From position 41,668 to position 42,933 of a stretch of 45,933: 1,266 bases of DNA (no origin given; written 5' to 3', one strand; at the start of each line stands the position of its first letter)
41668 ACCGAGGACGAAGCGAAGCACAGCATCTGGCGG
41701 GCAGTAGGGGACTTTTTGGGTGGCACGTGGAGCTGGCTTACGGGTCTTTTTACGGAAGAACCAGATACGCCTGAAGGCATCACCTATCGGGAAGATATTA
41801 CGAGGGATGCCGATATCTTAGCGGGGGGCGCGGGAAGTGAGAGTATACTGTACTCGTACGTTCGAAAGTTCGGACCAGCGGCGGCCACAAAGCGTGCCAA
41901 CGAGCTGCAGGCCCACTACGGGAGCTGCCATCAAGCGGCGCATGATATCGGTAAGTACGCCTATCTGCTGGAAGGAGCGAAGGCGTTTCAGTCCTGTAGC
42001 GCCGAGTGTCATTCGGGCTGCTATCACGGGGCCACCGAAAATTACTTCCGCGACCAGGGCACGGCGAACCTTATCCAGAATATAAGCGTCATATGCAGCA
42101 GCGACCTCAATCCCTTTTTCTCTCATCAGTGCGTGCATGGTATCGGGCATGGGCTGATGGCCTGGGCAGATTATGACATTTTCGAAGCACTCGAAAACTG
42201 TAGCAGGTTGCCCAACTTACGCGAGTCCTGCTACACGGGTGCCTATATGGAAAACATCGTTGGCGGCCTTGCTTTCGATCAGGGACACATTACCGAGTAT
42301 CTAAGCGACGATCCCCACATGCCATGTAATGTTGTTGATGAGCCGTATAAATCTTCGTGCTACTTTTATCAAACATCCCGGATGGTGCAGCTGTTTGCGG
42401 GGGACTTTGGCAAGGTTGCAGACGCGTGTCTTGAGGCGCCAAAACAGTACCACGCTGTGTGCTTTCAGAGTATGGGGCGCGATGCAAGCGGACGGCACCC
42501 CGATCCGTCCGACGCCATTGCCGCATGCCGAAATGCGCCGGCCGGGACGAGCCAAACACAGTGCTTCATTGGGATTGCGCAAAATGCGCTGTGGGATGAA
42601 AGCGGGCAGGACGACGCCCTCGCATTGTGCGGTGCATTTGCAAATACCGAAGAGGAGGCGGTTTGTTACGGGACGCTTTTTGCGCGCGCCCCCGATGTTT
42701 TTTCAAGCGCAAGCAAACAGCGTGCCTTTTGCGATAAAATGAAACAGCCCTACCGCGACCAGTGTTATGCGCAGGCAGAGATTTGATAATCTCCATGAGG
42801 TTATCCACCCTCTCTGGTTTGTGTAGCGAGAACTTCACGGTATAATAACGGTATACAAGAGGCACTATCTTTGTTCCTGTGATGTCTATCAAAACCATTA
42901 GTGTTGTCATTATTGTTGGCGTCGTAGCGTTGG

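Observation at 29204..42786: Eight-gene array of an unrecognised Cys-pair / His-motif helical-repeat exoprotein family (CHR)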

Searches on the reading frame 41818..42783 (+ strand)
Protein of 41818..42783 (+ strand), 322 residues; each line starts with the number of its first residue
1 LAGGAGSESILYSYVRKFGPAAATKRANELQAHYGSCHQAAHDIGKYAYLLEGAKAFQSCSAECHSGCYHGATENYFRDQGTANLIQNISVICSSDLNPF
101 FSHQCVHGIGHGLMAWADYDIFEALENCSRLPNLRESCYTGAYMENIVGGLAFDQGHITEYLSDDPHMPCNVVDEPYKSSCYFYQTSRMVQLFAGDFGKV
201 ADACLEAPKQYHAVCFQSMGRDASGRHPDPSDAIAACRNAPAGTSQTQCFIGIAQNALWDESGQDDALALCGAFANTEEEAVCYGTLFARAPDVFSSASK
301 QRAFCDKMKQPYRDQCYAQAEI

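Call 9: find_homologous_proteins(query=A2, max_evalue=0.001)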
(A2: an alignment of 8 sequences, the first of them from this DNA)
Query A2 (8 sequences) (322 aa, profile of the alignment): 601 proteins with E <= 0.001 among 7220 candidates; the best 120 are listed.
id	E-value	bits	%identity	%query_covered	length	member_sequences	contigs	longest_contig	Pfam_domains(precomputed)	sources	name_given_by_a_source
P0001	4.9e-99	350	100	100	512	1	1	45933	-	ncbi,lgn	ncbi:MAG: hypothetical protein WD850_00745 [Candidatus Spechtbacterales bacterium]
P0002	3.5e-95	337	26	34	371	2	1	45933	-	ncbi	ncbi:MAG: hypothetical protein WD850_00695 [Candidatus Spechtbacterales bacterium]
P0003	4.1e-93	330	32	38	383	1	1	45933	-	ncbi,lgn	ncbi:MAG: hypothetical protein WD850_00710 [Candidatus Spechtbacterales bacterium]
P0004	4.1e-73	265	59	96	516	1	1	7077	-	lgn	-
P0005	1.5e-72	263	61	95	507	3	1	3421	-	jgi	-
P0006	3.1e-71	259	59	96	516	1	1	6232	-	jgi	-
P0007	7.1e-71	257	60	96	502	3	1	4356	-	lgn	-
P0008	4.2e-70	255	54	96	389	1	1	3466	-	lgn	-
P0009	6.4e-70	254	62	95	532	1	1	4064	PF13473.13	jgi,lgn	-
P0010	6.9e-70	254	54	96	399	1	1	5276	-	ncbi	-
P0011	2.1e-69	253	55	96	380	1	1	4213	-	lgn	-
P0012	2.4e-69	252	58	96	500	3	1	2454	PF13473.13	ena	-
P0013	2.6e-69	252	57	96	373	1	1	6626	-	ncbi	-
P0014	5.9e-69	251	54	95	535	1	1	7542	PF13473.13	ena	-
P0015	9.1e-69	250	57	96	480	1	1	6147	-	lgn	-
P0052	3.9e-66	242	47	96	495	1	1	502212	-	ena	-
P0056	5.5e-66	241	50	96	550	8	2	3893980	-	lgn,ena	-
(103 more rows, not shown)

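Call 10: search_solved_structures(query=A2, max_evalue=10, show_alignments=2)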
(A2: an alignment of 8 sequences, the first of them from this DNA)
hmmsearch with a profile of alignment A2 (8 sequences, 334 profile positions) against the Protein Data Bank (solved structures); distinct sequences matched with E-value up to 10: 0.
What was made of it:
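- Closest known: Helicobacter Hcp / Sel1-like repeat. Different: No PDB sequence hit (call 10).
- Tried and rejected: PDB profile search: 0 hits at E<=10 (call 10).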

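Call 18: find_encoding_contigs(protein=P0056, flank=10000, max_places=3)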
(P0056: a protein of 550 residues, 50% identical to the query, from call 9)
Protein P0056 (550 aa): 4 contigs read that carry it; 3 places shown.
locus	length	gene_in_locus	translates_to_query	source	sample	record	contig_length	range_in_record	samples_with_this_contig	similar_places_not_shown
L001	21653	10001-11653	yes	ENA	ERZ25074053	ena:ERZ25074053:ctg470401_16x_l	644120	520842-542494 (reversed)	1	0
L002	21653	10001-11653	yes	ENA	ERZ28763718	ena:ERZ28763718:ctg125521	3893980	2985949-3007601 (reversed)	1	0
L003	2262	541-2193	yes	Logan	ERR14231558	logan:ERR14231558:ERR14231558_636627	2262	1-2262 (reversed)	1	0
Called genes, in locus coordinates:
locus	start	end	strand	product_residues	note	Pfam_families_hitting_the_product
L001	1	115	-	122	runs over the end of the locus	PF01641:SelR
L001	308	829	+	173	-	-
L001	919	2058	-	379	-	PF13276:HTH_21, PF00665:rve, PF13683:rve_3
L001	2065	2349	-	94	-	PF01527:HTH_Tnp_1 (weak), PF13518:HTH_28 (weak)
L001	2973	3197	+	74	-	PF18203:IPTL-CTERM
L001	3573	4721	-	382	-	PF01612:DNA_pol_A_exo1, PF00570:HRDC (weak)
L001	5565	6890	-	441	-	PF13701:DDE_Tnp_1_4, PF01609:DDE_Tnp_1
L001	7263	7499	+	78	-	-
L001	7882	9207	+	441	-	PF13701:DDE_Tnp_1_4, PF01609:DDE_Tnp_1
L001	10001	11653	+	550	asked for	-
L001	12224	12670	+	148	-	-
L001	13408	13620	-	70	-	-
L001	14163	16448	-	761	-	PF04402:SIMPL, PF20332:DUF6627 (faint), PF04402:SIMPL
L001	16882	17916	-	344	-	PF13384:HTH_23 (weak), PF13518:HTH_28 (weak), PF13551:HTH_29, PF13565:HTH_32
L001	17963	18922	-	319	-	PF13276:HTH_21, PF00665:rve, PF13683:rve_3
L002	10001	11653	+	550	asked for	-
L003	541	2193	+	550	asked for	-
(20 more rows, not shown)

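Call 19: find_encoding_contigs(protein=P0052, flank=10000, max_places=2)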
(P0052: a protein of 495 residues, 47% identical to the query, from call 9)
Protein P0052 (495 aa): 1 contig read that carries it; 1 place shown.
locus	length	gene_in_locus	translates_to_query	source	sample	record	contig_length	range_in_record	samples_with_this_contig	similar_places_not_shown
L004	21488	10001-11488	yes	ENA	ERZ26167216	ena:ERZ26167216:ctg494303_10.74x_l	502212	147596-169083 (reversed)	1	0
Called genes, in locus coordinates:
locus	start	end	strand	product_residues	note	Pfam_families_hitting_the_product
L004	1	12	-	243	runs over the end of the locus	PF01425:Amidase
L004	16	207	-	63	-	-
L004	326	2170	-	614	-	PF13522:GATase_6, PF13537:GATase_7, PF01380:SIS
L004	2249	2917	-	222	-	PF01553:Acyltransferase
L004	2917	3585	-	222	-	PF02224:Cytidylate_kin, PF13189:Cytidylate_kin2, PF01202:SKI (faint)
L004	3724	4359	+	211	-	-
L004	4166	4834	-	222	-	PF01876:RNase_P_p30 (faint), PF02811:PHP (weak)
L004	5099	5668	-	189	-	PF02775:TPP_enzyme_C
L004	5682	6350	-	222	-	PF02441:Flavoprotein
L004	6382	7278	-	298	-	PF01040:UbiA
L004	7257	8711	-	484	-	PF20695:UbiD_N, PF01977:UbiD, PF20696:UbiD_C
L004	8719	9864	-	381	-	PF01467:CTP_transf_like (faint)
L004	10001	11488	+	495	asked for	-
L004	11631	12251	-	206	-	-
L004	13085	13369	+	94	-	PF01527:HTH_Tnp_1, PF13518:HTH_28 (weak)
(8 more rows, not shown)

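Call 20: predict_structure(alignment_id=A3)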
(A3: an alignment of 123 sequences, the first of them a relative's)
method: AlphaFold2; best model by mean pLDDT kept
length: 512 residues; sequences in the alignment: 123
mean_pLDDT: 88.4   pTM: 0.83
mean pLDDT of the five models: 88.4, 87.9, 87.1, 86.4, 86.1
residues with pLDDT >= 90: 357; 70-90: 81; 50-70: 68; < 50: 6
segments of 3 or more residues with pLDDT < 50: 21-24
pLDDT, mean of each block of 10 residues (from residue 1): 62 56 63 95 95 96 74 75 90 93 94 85 90 85 59 59 58 88 97 90 98 97 93 96 93 93 91 90 87 93 90 94 96 88 66 89 95 95 97 98 98 96 98 98 96 96 98 97 94 97 96 83
secondary structure, 60 per line:
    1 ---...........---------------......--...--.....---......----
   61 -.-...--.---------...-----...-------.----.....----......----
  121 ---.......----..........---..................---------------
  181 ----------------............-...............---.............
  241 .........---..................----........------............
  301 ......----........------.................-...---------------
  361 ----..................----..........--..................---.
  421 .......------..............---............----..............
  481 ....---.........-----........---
elements in order: H4-14 E30-35 E38-40 E43-47 E51-56 E102-106 E111-116 E124-130 H135-144 H148-165 H197-208 H210-224 H228-249 H253-270 H275-282 H289-306 H311-318 H325-341 H365-382 H387-396 H399-416 H420-427 H434-447 H451-462 H467-484 H488-496 H502-509
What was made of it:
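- The full-length model has pLDDT 88.4 and pTM 0.83, with a beta domain plus a helical domain (call 20).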

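Call 22: fold_search(model_id=the predicted structure, library=pdb)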
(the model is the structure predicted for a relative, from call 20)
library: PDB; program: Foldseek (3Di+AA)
matches with E <= 10: 812; with E <= 0.001: 0
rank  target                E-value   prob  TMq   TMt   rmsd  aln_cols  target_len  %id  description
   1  4dp0                  1.2e-03  1.00  0.16  0.70   4.2       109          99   23  The 1.5 Angstrom crystal structure of oxidized (CuII) poplar plastocyanin B at pH 4.0 (released 2013-02-13)
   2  7wgu_A                1.2e-03  0.97  0.15  0.21  24.9       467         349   11  Crystal structure of metal-binding protein EfeO from Escherichia coli (released 2022-12-14)
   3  7wgu_B                1.7e-03  0.96  0.14  0.20  25.1       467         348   13  Crystal structure of metal-binding protein EfeO from Escherichia coli (released 2022-12-14)
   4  1jxd                  2.0e-03  1.00  0.15  0.70   5.2       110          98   24  SOLUTION STRUCTURE OF REDUCED CU(I) PLASTOCYANIN FROM SYNECHOCYSTIS PCC6803 (released 2001-09-26)
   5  3ie9                  2.1e-03  1.00  0.13  0.60   5.2       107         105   20  Structure of oxidized M98L mutant of amicyanin (released 2009-10-06)
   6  4p5r                  2.3e-03  1.00  0.15  0.68   3.4       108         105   18  Structure of oxidized W45Y mutant of amicyanin (released 2014-04-23)
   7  5fc9_A                2.3e-03  1.00  0.15  0.77   3.5       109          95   20  Novel Purple Cupredoxin from Nitrosopumilus maritimus (released 2016-05-11)
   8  1sf3                  2.4e-03  1.00  0.15  0.66   3.8       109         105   18  Structure of the reduced form of the P94A mutant of amicyanin (released 2004-07-27)
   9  4hcg_A                2.4e-03  1.00  0.14  0.62   3.9       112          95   17  Uncharacterized Cupredoxin-like Domain Protein Cupredoxin_1 with Zinc bound from Bacillus anthracis (released 2012-10-17)
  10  1id2_A                2.6e-03  1.00  0.14  0.61   4.6       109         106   21  CRYSTAL STRUCTURE OF AMICYANIN FROM PARACOCCUS VERSUTUS (THIOBACILLUS VERSUTUS) (released 2001-04-11)
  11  1pcs                  3.2e-03  1.00  0.16  0.72   3.8       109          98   24  THE 2.15 A CRYSTAL STRUCTURE OF A TRIPLE MUTANT PLASTOCYANIN FROM THE CYANOBACTERIUM SYNECHOCYSTIS SP. PCC 6803 (released 1997-12-17)
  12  2idt                  3.3e-03  1.00  0.15  0.66   4.4       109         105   18  Structure of M98Q mutant of amicyanin, Cu(II) (released 2007-03-13)
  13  1sfd_A                3.3e-03  1.00  0.15  0.65   4.0       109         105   19  oxidized form of amicyanin mutant P94F (released 2004-07-27)
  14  2idq                  3.5e-03  1.00  0.15  0.65   3.2       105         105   18  Structure of M98A mutant of amicyanin, Cu(II) (released 2007-03-13)
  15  4hcg_B                4.0e-03  1.00  0.14  0.67   3.7       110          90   16  Uncharacterized Cupredoxin-like Domain Protein Cupredoxin_1 with Zinc bound from Bacillus anthracis (released 2012-10-17)
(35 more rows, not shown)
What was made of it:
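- On Classical type-1 cupredoxin (partner domain): Foldseek to plastocyanin and amicyanin: probability 1.00, target TM 0.6-0.77 (call 22).
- Closest known: EfeO. Same: EfeO was Foldseek rank 2 for the full-length model, with probability 0.97 (call 22).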

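Call 32: search_protein_representatives(alignment_id=A2)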
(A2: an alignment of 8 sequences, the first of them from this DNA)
Query: 8 sequences, 334 profile positions. Proteins with E-value up to 0.001 (for the whole library): 7437; up to 1e-10: 6111; up to 1e-30: 2607. The best 150 are listed.
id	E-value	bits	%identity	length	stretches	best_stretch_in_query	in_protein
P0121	1.3e-253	856.3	-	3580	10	4-332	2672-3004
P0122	1.1e-174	596.9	-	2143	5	19-332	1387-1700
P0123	6.7e-146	502.3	-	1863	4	3-332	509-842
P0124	6.5e-142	489.2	-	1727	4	38-333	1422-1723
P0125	2.0e-136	471.1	-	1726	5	39-332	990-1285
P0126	1.1e-108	380.0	-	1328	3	6-332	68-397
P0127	1.5e-107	376.2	-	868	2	22-327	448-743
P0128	2.4e-105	369.0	-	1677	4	6-332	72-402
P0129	1.5e-104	366.3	-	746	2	10-332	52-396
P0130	4.2e-102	358.3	-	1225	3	40-332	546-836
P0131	6.3e-102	357.7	-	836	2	37-333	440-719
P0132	1.6e-101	356.4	-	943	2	13-333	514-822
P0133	1.8e-99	349.6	-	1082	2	34-333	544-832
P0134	2.4e-99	349.3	-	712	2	4-333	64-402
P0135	6.7e-98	344.5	-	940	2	35-332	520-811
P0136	4.4e-97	341.8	-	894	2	36-332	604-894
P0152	1.5e-78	280.9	-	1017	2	6-333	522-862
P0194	2.3e-59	217.8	-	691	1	9-333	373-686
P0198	6.3e-59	216.4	-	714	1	2-332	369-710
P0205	1.7e-58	215.0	-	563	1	8-332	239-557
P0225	3.9e-57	210.5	-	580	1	30-316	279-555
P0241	5.1e-56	206.8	-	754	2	3-333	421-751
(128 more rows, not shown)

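Call 33: search_protein_families(library=pfam, proteins=[P0194, P0198, P0133, P0152, P0127, P0132, P0136, P0241, P0225, P0205], max_evalue=0.01)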
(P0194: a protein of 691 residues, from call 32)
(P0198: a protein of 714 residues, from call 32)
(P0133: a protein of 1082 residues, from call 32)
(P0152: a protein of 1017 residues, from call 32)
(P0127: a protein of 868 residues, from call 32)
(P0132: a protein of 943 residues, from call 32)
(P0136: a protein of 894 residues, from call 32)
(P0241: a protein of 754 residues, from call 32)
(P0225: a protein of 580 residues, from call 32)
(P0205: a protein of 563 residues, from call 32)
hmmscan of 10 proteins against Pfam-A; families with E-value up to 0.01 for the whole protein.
P0194 (691 aa): 0 families

P0198 (714 aa): 0 families

P0133 (1082 aa): 2 families
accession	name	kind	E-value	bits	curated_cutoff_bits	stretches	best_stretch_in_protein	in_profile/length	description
PF13473.12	Cupredoxin_1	-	6.2e-12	45.9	27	2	991-1081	20-104/104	Cupredoxin-like domain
PF00127.26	Copper-bind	-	2e-08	35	21.2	1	871-949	13-83/99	Copper binding proteins, plastocyanin/azurin family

P0152 (1017 aa): 0 families

P0127 (868 aa): 1 family
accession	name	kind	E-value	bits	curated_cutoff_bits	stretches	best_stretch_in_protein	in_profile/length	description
PF13473.12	Cupredoxin_1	-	0.00022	21.6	27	1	774-866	17-104/104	Cupredoxin-like domain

P0132 (943 aa): 1 family
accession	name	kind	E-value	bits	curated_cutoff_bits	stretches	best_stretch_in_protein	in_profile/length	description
PF13473.12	Cupredoxin_1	-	0.00074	20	27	1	845-942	12-104/104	Cupredoxin-like domain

P0136 (894 aa): 0 families

P0241 (754 aa): 0 families

P0225 (580 aa): 1 family
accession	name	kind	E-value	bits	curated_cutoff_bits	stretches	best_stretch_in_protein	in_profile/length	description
PF13473.12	Cupredoxin_1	-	0.00011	22.6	27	1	130-221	18-104/104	Cupredoxin-like domain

P0205 (563 aa): 0 families
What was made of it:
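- Cupredoxin is the only Pfam partner among the longer proteins checked (call 33).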

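Call 34: predict_structure(alignment_id=A4)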
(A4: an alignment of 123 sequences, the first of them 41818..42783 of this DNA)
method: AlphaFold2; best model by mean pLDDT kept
length: 322 residues; sequences in the alignment: 123
mean_pLDDT: 92.3   pTM: 0.88
mean pLDDT of the five models: 92.3, 92.1, 92.1, 91.7, 90.9
residues with pLDDT >= 90: 275; 70-90: 29; 50-70: 12; < 50: 6
segments of 3 or more residues with pLDDT < 50: 1-4
pLDDT, mean of each block of 10 residues (from residue 1): 62 97 96 91 96 94 92 94 92 84 92 93 96 96 84 54 91 96 95 97 98 98 95 98 98 96 96 98 97 94 98 97 89
secondary structure, 60 per line:
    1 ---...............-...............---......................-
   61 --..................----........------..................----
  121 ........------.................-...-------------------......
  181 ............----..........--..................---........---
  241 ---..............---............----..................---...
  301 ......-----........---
elements in order: H4-18 H20-34 H38-59 H63-80 H85-92 H99-116 H121-128 H135-151 H175-192 H197-206 H209-226 H230-237 H244-257 H261-272 H277-294 H298-306 H312-319
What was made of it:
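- Fold: AF2 pLDDT 92.3, pTM 0.88, 17 helices (call 34).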

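Call 36: fold_search(model_id=the predicted structure, library=pdb)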
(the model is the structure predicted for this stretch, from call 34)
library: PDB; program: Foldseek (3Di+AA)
matches with E <= 10: 728; with E <= 0.001: 0
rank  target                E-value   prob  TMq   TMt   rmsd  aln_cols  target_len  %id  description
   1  5xah_A                6.1e-02  0.90  0.28  0.25  16.3       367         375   12  Crystal structure of human Importin4 (released 2018-02-14)
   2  7sqc_H4               6.6e-02  0.84  0.25  0.19  19.1       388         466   12  Ciliary C1 central pair apparatus isolated from Chlamydomonas reinhardtii (released 2022-04-13)
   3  8pv4_CR               6.9e-02  0.72  0.22  0.19  23.7       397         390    9  Chaetomium thermophilum pre-60S State 2 - pre-5S rotation with Rix1 complex - composite structure (released 2023-11-15)
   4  9au7_A                8.1e-02  0.87  0.26  0.17  17.6       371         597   10  Human Retriever VPS35L/VPS29/VPS26C complex bound to SNX17 peptide (Composite Map) (released 2024-10-30)
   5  7sqc_G0               8.1e-02  0.84  0.24  0.19  18.7       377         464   10  Ciliary C1 central pair apparatus isolated from Chlamydomonas reinhardtii (released 2022-04-13)
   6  8j07_m7               8.1e-02  0.80  0.25  0.17  18.7       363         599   12  96nm repeat of human respiratory doublet microtubule and associated axonemal complexes (released 2023-07-26)
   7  8d9w_D                8.8e-02  0.92  0.26  0.30  12.5       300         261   14  beta-Arf1 homodimeric interface within AP-1, Arf1, Nef, MHC-I lattice on narrow tubes (released 2023-07-05)
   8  8d9w_A                1.1e-01  0.89  0.26  0.30  14.8       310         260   14  beta-Arf1 homodimeric interface within AP-1, Arf1, Nef, MHC-I lattice on narrow tubes (released 2023-07-05)
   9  5b6g_A                1.1e-01  0.54  0.20  0.19  19.0       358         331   13  Protein-protein interaction (released 2017-05-31)
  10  3nmx_C                1.2e-01  0.47  0.19  0.19  18.7       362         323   13  Crystal structure of APC complexed with Asef (released 2011-07-06)
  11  6xt9_H                1.4e-01  0.44  0.18  0.16  20.6       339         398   14  Subunits BBS 1,4,8,9,18 of the human BBSome complex (released 2020-01-29)
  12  9c58_D                1.5e-01  0.57  0.22  0.15  19.1       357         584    9  AP-3 bound to myristoylated Arf1 (Q71L) (released 2024-12-18)
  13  6q6g_Z                1.5e-01  0.20  0.15  0.12  22.9       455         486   11  Cryo-EM structure of the APC/C-Cdc20-Cdk2-cyclinA2-Cks2 complex, the D1 box class (released 2019-09-11)
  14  4fdd_A                1.7e-01  0.60  0.23  0.11  19.1       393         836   11  Crystal structure of KAP beta2-PY-NLS (released 2012-07-18)
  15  8ga7                  1.7e-01  0.20  0.14  0.11  22.7       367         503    9  Geometrically programmable nanomaterial construction using regularized protein building blocks (released 2024-03-13)
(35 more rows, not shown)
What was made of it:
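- On Sel1-like repeat / Hcp family: The top hits are HEAT/ARM proteins with TM <=0.30 (call 36).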

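Call 38: find_related_loci(query=A4, collection=genome_contigs, flank=10000)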
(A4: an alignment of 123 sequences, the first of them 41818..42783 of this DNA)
Query A4 (322 aa) in genome_contigs; peptide patterns used: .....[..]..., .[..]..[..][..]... (x = any residue, [..] = any of these).
599 stretches matched a pattern (row limit reached: there are more); 379 encode a relative of the query (tblastn E <= 1e-3); the best 80 are kept; 80 distinct loci.
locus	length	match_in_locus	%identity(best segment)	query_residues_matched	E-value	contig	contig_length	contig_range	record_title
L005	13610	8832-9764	57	8-316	2e-121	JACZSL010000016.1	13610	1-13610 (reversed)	MAG: Patescibacteria group bacterium isolate B111T1L10 B111T1L10_NODE7046, whole genome shotgun sequence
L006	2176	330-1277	55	11-320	1e-126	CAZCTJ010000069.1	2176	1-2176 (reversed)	MAG TPA_asm: uncultured Candidatus Saccharibacteria bacterium isolate SRP050083_co1_447 genome assembly, contig: NODE_39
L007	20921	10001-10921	56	11-316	4e-120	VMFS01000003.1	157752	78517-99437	MAG: Parcubacteria group bacterium Gr01-1014_30 G01um101430_scaffold_87, whole genome shotgun sequence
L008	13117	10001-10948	55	8-322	9e-117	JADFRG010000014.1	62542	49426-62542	MAG: Chloroflexota bacterium isolate B84T3L11 B84T3L11_NODE217, whole genome shotgun sequence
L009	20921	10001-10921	54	11-316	1e-115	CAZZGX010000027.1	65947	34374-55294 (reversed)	MAG TPA_asm: uncultured Candidatus Saccharibacteria bacterium isolate binchicken_co203_608 genome assembly, contig: k141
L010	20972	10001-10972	51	7-322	3e-115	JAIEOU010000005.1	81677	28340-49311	MAG: Patescibacteria group bacterium isolate co.spades.DASTOOL.1kb_143 c_000000444172, whole genome shotgun sequence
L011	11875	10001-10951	54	8-321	5e-115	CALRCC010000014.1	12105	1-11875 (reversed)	MAG: Candidatus Ryanbacteria bacterium isolate CH-Oct18-76 genome assembly, contig: CH-Oct18-C6922, whole genome shotgun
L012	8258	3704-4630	53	8-316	7e-115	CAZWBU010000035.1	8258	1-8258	MAG TPA_asm: uncultured Candidatus Saccharibacteria bacterium isolate SRP119689_co1_331 genome assembly, contig: NODE_13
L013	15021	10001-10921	54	11-316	1e-114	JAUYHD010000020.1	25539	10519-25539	MAG: bacterium isolate C24_maxbin.066 C24_k141_899224, whole genome shotgun sequence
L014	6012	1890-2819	56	8-316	8e-114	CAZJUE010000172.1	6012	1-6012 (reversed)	MAG TPA_asm: uncultured Anaerolineaceae bacterium isolate SRP321284_co1_23 genome assembly, contig: NODE_18888_length_60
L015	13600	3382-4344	52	8-316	1e-113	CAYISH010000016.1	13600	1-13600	MAG TPA_asm: uncultured Candidatus Saccharibacteria bacterium isolate ERP119705_co6_1025 genome assembly, contig: NODE_5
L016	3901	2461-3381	55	11-316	1e-114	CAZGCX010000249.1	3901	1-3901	MAG TPA_asm: uncultured Anaerolineaceae bacterium isolate SRP214966_co2_109 genome assembly, contig: NODE_50567_length_3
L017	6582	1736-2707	52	8-320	1e-112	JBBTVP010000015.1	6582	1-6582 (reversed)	MAG: Patescibacteria group bacterium isolate H51-bin047_1 H51_bin047_1_000000000015, whole genome shotgun sequence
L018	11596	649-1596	55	10-316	2e-113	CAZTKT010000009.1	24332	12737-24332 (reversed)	MAG TPA_asm: uncultured Candidatus Saccharibacteria bacterium isolate binchicken_co264_14 genome assembly, contig: NODE_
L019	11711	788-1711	53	11-316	2e-111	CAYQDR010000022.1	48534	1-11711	MAG TPA_asm: uncultured bacterium isolate binchicken_co21_484 genome assembly, contig: NODE_187_length_48534_cov_13.6788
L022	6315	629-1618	50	7-321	1e-108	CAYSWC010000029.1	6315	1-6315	MAG TPA_asm: uncultured Candidatus Saccharibacteria bacterium isolate SRP178908_co1_13 genome assembly, contig: NODE_105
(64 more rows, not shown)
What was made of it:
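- The family is equally common in 3-5 Mb Dehalococcoidia, Nitrospirota, Binatia and Acidimicrobiia genomes, whose size argues against an episymbiotic lifestyle (call 38).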
